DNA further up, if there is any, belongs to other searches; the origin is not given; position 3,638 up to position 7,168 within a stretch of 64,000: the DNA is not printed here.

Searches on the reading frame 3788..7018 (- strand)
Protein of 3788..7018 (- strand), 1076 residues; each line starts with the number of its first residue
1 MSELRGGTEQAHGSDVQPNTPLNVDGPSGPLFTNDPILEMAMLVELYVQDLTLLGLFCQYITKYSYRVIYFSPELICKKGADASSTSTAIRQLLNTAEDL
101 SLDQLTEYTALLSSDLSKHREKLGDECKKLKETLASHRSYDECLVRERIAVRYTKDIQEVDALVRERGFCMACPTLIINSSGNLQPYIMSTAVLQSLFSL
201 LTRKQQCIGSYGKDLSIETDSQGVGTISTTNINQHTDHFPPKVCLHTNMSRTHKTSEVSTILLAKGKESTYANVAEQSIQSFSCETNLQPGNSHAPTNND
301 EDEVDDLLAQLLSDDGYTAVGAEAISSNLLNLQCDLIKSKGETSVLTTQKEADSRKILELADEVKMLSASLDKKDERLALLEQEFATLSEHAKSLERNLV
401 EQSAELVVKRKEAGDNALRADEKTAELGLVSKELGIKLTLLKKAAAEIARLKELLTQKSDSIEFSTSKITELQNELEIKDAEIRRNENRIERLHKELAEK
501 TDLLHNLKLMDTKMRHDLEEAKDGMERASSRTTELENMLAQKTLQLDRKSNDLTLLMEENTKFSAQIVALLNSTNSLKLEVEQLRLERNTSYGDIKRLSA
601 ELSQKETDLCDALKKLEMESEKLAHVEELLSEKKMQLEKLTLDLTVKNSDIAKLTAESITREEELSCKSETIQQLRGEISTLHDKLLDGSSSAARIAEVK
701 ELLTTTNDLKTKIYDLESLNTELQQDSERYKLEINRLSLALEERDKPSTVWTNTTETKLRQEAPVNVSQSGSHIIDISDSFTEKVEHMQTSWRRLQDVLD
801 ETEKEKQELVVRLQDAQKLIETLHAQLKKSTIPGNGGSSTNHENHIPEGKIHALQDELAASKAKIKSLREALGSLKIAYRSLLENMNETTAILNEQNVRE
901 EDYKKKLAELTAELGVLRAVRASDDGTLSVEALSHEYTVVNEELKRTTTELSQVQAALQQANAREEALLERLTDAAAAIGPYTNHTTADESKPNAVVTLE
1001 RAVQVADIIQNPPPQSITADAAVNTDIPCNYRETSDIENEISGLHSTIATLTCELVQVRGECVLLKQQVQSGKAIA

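Call 50: search_protein_families(library=pfam, proteins=[window:3788-7018:-], max_evalue=0.001)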
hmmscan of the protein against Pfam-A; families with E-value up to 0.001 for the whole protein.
window:3788-7018:- (1076 aa): 1 family
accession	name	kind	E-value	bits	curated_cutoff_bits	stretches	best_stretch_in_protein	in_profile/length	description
PF05622.17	HOOK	-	0.00018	20.8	35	1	355-490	269-408/514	HOOK protein coiled-coil region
